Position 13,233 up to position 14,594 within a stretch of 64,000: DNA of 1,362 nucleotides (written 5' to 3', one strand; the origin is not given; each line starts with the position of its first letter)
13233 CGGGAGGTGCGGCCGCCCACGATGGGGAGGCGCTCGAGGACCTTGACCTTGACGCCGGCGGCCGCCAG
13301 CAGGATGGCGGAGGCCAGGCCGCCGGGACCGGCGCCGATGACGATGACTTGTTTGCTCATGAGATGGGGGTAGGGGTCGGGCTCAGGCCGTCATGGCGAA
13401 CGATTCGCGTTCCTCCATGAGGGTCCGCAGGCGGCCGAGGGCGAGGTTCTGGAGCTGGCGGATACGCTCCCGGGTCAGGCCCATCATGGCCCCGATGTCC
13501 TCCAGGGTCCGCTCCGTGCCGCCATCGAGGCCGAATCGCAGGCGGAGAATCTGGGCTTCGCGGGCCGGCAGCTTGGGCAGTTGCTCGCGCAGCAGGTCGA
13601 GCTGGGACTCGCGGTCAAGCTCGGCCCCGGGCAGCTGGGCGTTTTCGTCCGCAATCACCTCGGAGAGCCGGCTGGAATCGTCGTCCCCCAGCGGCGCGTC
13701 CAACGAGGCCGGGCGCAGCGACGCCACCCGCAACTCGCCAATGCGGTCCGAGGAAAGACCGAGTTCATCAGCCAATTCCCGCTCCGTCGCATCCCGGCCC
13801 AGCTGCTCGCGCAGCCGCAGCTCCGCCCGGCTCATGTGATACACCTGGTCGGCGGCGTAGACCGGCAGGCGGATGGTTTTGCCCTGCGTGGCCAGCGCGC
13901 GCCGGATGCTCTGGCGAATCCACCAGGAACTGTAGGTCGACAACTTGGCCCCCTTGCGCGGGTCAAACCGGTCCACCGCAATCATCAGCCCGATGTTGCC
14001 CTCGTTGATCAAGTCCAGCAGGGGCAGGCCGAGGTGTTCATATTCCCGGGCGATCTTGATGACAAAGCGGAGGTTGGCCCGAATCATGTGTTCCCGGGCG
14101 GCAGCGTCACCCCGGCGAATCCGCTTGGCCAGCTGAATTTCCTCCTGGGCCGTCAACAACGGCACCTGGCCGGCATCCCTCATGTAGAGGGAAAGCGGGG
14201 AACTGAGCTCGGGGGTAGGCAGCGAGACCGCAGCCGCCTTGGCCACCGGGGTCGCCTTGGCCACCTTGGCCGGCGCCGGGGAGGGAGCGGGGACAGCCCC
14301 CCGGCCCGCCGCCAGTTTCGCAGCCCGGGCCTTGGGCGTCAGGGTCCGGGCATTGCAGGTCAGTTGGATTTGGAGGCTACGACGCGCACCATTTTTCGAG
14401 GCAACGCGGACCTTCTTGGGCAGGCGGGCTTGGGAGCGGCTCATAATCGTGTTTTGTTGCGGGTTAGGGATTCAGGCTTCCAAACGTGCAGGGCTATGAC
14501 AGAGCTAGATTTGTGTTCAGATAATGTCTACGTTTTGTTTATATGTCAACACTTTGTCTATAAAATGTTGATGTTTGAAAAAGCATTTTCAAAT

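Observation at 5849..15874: CarH-type B12 photoreceptor divergent from a sigma-70 gene that heads a translationally coupled carotenoid-acid glycoside-ester operon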

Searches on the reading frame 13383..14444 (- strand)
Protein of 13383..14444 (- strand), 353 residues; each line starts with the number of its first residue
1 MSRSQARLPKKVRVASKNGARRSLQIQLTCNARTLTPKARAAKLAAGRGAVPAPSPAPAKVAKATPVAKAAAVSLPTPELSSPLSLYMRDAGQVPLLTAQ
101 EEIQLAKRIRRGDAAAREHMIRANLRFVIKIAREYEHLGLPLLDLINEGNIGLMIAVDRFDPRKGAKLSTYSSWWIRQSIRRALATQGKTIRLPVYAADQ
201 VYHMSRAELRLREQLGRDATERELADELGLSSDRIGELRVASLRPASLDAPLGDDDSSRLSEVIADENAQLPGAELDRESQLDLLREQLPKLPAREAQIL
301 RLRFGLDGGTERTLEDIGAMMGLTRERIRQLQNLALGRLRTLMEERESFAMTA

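Call 4: search_protein_families(library=pfam, proteins=[window:13383-14444:-], max_evalue=0.01)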
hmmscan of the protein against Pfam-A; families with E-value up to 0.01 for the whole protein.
window:13383-14444:- (353 aa): 4 families
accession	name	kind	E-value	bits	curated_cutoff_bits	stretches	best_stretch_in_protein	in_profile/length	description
PF04545.22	Sigma70_r4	-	2.9e-17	62.3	24.1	1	289-340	2-49/50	Sigma-70, region 4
PF04542.20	Sigma70_r2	-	6.5e-17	61.5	24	1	120-189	1-70/71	Sigma-70 region 2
PF04539.22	Sigma70_r3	-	4.7e-16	59.1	25.3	1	203-272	5-74/78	Sigma-70 region 3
PF00140.25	Sigma70_r1_2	-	1.9e-13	50.5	22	1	83-115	2-34/34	Sigma-70 factor, region 1.2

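Call 5: search_protein_families(library=ncbifam, proteins=[window:13383-14444:-], max_evalue=0.01)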
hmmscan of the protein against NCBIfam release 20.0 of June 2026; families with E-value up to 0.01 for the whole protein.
window:13383-14444:- (353 aa): 52 families (the best 25 are shown)
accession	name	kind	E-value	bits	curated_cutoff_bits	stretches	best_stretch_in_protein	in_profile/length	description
NF004208.0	PRK05658.1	equivalog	5.3e-84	283.4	555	2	115-341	392-618/631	RNA polymerase sigma factor RpoD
TIGR02394.1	rpoS_proteo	equivalog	1e-82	277.9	378.7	1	82-346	13-277/285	RNA polymerase sigma factor RpoS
NF006666.0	PRK09210.1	equivalog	1.6e-79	267.9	572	1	79-341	96-358/370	RNA polymerase sigma factor RpoD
NF004207.0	PRK05657.1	equivalog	3.5e-79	266.5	394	1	84-346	58-320/329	RNA polymerase sigma factor RpoS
TIGR02997.1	Sig70-cyanoRpoD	subfamily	1.1e-78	264.5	384.5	2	114-340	73-298/298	RNA polymerase sigma factor, RpoD/SigA family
NF005920.0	PRK07921.1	subfamily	2.9e-72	243.4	464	1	112-341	87-316/328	RNA polymerase sigma factor SigB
TIGR02393.1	RpoD_Cterm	equivalog_domain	2.1e-70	237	354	1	116-344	1-229/238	RNA polymerase sigma factor RpoD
NF041931.2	MzaA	equivalog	2.7e-69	234.8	800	1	115-341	475-703/726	MZA anti-phage system associated sigma-70 family RNA polymerase sigma factor MzaA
NF004561.0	PRK05901.1-3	equivalog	2.7e-66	224.8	582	2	115-340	299-524/537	RNA polymerase sigma factor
NF004560.0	PRK05901.1-1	equivalog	2.6e-63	214.9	711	1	114-340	277-503/516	RNA polymerase sigma factor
NF005643.0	PRK07406.1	equivalog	5.5e-63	213.4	500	1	115-341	160-385/397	RNA polymerase sigma factor RpoD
NF005785.0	PRK07598.1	equivalog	1.5e-62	211.8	554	1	109-341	169-400/415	RNA polymerase sigma factor SigC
NF004562.0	PRK05901.1-4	equivalog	8e-61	206.2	779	2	116-342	317-543/571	RNA polymerase sigma factor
NF004615.0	PRK05949.1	subfamily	1e-59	202.1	530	1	101-341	78-316/327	RNA polymerase sigma factor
NF005642.0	PRK07405.1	subfamily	8.8e-59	199.3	524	2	110-341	78-307/318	RNA polymerase sigma factor SigD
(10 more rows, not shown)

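Call 8: find_encoding_contigs(protein=window:13383-14444:-, flank=10000, max_places=6)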
Protein window:13383-14444:- (353 aa): no gene with exactly this product is on record in the collection.

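Call 27: find_homologous_proteins(query=window:13383-14444:-, max_evalue=1e-20)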
Query window:13383-14444:- (353 aa): 7984 proteins with E <= 1e-20 among 8000 candidates; the best 120 are listed.
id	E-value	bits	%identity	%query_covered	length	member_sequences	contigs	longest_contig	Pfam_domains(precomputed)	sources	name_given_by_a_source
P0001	3.0e-169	581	83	100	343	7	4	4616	PF04545.23,PF00140.26,PF04542.21,PF04539.23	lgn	-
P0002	2.9e-142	492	86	76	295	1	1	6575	PF04545.23,PF00140.26,PF04542.21,PF04539.23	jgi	jgi:RNA polymerase primary sigma factor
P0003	4.3e-141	488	84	79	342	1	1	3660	PF04545.23,PF00140.26,PF04542.21,PF04539.23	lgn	-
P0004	3.5e-135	469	73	89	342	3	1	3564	PF04545.23,PF00140.26,PF04542.21,PF04539.23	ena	-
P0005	7.7e-133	461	74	84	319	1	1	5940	PF04545.23,PF00140.26,PF04542.21,PF04539.23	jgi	-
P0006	5.7e-132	458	73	85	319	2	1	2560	PF04545.23,PF00140.26,PF04542.21,PF04539.23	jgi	-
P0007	5.3e-131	455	74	82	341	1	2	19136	PF04545.23,PF00140.26,PF04542.21,PF04539.23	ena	-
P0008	9.5e-131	454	72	84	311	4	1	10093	PF04545.23,PF00140.26,PF04542.21,PF04539.23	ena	-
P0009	1.2e-130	454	73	84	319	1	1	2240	PF04545.23,PF00140.26,PF04542.21,PF04539.23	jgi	jgi:RNA polymerase primary sigma factor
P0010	2.8e-130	453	78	79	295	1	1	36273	PF04545.23,PF00140.26,PF04542.21,PF04539.23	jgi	-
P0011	9.7e-130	451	77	76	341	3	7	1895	PF04545.23,PF00140.26,PF04542.21,PF04539.23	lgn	-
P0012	2.4e-129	450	69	84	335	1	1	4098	PF04545.23,PF00140.26,PF04542.21,PF04539.23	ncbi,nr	ncbi:MAG: sigma-70 family RNA polymerase sigma factor [Planctomycetaceae bacterium]|nr:sigma-70 fami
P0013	5.3e-129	448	71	86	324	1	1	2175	PF04545.23,PF00140.26,PF04542.21,PF04539.23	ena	-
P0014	2.1e-128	446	68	89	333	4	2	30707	PF04545.23,PF00140.26,PF04542.21,PF04539.23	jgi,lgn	jgi:RNA polymerase primary sigma factor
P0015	2.4e-128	446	73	82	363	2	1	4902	PF04545.23,PF00140.26,PF04542.21,PF04539.23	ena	-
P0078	1.7e-110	388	62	84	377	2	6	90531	PF04545.23,PF00140.26,PF04542.21,PF04539.23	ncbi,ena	-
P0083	1.2e-109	385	55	100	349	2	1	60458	PF04545.23,PF00140.26,PF04542.21,PF04539.23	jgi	jgi:RNA polymerase primary sigma factor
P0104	6.7e-108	379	63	82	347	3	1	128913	PF04545.23,PF00140.26,PF04542.21,PF04539.23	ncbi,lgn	-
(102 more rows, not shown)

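Call 39: find_encoding_contigs(protein=P0104, flank=8000, max_places=2)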
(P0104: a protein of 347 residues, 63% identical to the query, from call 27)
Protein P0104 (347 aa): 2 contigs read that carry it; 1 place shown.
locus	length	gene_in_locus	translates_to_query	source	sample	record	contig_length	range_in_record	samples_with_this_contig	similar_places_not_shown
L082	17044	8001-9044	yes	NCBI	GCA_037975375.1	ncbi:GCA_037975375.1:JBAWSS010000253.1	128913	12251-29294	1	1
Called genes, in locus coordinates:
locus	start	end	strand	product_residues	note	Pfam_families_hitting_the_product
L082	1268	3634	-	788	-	PF00144:Beta-lactamase, PF07075:NamZ_N, PF20732:NamZ_C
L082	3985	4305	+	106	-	-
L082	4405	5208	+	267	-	PF00106:adh_short, PF08659:KR (weak), PF13561:adh_short_C2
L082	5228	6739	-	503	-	PF03629:SASA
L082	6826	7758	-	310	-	PF00376:MerR (weak), PF13411:MerR_1, PF02607:B12-binding_2 (weak), PF02310:B12-binding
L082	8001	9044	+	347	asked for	PF00140:Sigma70_r1_2, PF04542:Sigma70_r2, PF04539:Sigma70_r3, PF04545:Sigma70_r4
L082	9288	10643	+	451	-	-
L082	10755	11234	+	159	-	PF02311:AraC_binding, PF07883:Cupin_2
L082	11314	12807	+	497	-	PF01474:DAHP_synth_2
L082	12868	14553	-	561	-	PF02463:SMC_N, PF13476:AAA_23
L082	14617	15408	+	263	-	PF23023:Anti-Pycsar_Apyc1 (weak), PF00753:Lactamase_B, PF12706:Lactamase_B_2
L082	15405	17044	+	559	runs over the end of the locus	-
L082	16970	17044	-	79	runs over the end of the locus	-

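Call 40: find_encoding_contigs(protein=P0083, flank=8000, max_places=2)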
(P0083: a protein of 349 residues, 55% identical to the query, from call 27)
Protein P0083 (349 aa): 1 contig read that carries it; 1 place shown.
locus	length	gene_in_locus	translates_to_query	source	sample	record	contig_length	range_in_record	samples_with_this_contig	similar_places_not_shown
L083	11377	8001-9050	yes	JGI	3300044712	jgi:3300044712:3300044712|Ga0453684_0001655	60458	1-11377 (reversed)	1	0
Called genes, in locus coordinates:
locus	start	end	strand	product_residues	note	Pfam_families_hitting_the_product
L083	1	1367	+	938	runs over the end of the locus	PF13491:FtsK_4TM, PF17854:FtsK_alpha, PF01580:FtsK_SpoIIIE, PF09397:FtsK_gamma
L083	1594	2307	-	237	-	PF20260:PUA_4, PF04452:Methyltrans_RNA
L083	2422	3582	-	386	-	PF00226:DnaJ, PF01556:DnaJ_C, PF00684:DnaJ_CXXCXGXG, PF17302:DUF5351 (weak), PF27439:DnaJ_C_2 (weak)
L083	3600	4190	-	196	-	PF01025:GrpE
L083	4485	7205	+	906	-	PF11721:Malectin, PF00933:Glyco_hydro_3, PF01915:Glyco_hydro_3_C, PF14310:Fn3-like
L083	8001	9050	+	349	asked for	PF00140:Sigma70_r1_2, PF04542:Sigma70_r2, PF04539:Sigma70_r3, PF04545:Sigma70_r4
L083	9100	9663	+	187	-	PF14512:TM1586_NiRdase (faint), PF00881:Nitroreductase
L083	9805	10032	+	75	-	-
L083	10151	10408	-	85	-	-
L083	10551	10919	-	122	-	-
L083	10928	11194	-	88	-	-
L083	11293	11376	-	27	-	?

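Call 41: find_encoding_contigs(protein=P0078, flank=8000, max_places=2)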
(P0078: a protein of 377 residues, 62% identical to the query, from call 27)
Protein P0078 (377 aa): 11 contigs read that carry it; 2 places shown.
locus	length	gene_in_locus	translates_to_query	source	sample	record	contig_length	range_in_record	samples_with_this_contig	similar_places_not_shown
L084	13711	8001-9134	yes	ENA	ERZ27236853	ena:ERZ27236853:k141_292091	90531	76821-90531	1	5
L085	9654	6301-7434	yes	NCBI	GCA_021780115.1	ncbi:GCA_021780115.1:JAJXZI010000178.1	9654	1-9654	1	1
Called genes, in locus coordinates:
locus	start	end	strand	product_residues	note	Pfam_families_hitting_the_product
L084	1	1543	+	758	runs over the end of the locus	PF04453:LptD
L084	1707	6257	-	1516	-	PF25470:DUF7901, PF02494:HYR (faint), PF23237:HYR_4C (faint), PF25470:DUF7901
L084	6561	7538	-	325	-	-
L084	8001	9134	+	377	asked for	PF00140:Sigma70_r1_2, PF04542:Sigma70_r2, PF04539:Sigma70_r3, PF04545:Sigma70_r4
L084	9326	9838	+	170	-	PF00731:AIRC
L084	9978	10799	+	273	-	PF00793:DAHP_synth_1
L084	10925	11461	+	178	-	PF00702:Hydrolase (weak), PF08282:Hydrolase_3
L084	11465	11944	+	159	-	-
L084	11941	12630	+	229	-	-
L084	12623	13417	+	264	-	PF00005:ABC_tran, PF13304:AAA_21 (faint)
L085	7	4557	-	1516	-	PF25470:DUF7901, PF02494:HYR (faint), PF23237:HYR_4C (faint), PF25470:DUF7901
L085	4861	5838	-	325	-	-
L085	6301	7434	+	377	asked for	PF00140:Sigma70_r1_2, PF04542:Sigma70_r2, PF04539:Sigma70_r3, PF04545:Sigma70_r4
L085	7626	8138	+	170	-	PF00731:AIRC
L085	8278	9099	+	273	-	PF00793:DAHP_synth_1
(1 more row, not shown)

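Call 43: find_related_loci(query=window:13383-14444:-, collection=metagenome_contigs, flank=6000)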
Query window:13383-14444:- (353 aa) in metagenome_contigs; peptide patterns used: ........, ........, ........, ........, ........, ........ (x = any residue, [..] = any of these).
328 stretches matched a pattern; 51 encode a relative of the query (tblastn E <= 1e-3); 51 distinct loci.
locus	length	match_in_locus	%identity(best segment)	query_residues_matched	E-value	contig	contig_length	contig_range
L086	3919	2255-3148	76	54-353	4e-150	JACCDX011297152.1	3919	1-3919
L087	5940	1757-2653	74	56-353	1e-142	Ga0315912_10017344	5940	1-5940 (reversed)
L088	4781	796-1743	68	40-353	2e-139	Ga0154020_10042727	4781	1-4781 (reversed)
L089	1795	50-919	69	56-353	2e-147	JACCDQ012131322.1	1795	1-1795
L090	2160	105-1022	69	40-348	3e-145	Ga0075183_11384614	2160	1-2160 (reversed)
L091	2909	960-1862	69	52-353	4e-141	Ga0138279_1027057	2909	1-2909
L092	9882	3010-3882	70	55-353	6e-133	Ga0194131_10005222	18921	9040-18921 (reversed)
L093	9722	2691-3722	63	25-353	9e-131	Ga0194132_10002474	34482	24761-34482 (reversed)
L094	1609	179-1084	62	55-353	4e-128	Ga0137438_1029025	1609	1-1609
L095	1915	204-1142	60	44-353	2e-125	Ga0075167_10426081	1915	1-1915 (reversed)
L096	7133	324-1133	66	84-353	5e-116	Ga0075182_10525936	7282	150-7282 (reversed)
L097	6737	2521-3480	58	45-353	6e-113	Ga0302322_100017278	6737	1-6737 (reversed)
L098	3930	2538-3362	63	79-353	1e-113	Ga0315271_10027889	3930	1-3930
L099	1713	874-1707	62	76-353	2e-119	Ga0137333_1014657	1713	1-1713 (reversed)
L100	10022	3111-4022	58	49-353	8e-111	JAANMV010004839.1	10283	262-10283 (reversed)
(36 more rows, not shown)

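Call 52: search_protein_families(library=pfam, proteins=[L082:9288-10640:+], max_evalue=0.1)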
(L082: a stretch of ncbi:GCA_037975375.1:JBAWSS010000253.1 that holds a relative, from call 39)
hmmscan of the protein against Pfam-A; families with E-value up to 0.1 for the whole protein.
L082:9288-10640:+ (451 aa): 3 families
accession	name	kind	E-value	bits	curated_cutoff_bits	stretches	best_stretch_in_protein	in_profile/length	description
PF01476.26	LysM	-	0.00014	22.2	20.9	1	409-446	7-43/43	LysM domain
PF07564.17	DUF1542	-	0.022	15.2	24.3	1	340-381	5-46/77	Domain of Unknown Function (DUF1542)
PF15960.10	DUF4763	-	0.085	12.5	30.1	1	345-398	20-73/236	Domain of unknown function (DUF4763)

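Call 57: search_solved_structures(query=window:13383-14444:-, max_evalue=1e-30, show_alignments=0)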
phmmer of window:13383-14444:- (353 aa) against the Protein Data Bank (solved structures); distinct sequences matched with E-value up to 1e-30: 57.
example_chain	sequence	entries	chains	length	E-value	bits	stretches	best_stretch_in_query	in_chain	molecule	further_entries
8x6f_E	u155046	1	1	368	4.7e-71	243.1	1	76-341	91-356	RNA polymerase sigma factor SigA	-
7ckq_F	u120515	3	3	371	6.2e-69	236.2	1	63-341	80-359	RNA polymerase sigma factor SigA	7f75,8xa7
7l7b_F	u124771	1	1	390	6.5e-66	226.3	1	73-341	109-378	RNA polymerase sigma factor SigA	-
7xya_F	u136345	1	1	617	4.1e-65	223.6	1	96-341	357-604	RNA polymerase sigma factor RpoD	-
1l9z_H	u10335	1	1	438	6.2e-64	219.7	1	101-340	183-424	SIGMA FACTOR SIGA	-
5x21_F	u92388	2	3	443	8.3e-64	219.3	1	108-340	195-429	RNA polymerase sigma factor SigA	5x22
4g7h_F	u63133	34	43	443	8.3e-64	219.3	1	108-340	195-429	RNA polymerase sigma factor | DNA directed RNA polymerase sigma factor A | RNA polymerase sigma factor SigA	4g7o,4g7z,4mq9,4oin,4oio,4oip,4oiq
9ujk_F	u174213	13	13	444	8.3e-64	219.3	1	108-340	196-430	RNA polymerase sigma factor SigA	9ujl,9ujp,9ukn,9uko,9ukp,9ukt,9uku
1iw7_F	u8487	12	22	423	8.5e-64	219.3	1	108-340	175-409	RNA polymerase sigma-70 subunit | principal sigma factor | DNA-directed RNA polymerase sigma chain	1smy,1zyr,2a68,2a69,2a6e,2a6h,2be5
3dxj_F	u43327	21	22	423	8.5e-64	219.3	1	108-340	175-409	RNA polymerase pricipal sigma factor (RpoD); CHAIN F, P | RNA polymerase sigma factor | RNA polymerase sigma factor SigA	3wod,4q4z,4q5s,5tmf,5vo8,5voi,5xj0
9fo6_F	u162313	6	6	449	9e-64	219.2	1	108-340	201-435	RNA polymerase sigma factor SigA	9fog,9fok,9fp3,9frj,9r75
7n4e_F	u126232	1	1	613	1.6e-63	218.4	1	97-341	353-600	RNA polymerase sigma factor RpoD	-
6p18_F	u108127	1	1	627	1.7e-63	218.3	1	97-341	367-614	RNA polymerase sigma factor RpoD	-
3iyd_F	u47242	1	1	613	2.9e-63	217.6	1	97-341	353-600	RNA polymerase sigma factor rpoD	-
8ad1_F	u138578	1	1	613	3e-63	217.5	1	97-341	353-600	RNA polymerase sigma factor RpoD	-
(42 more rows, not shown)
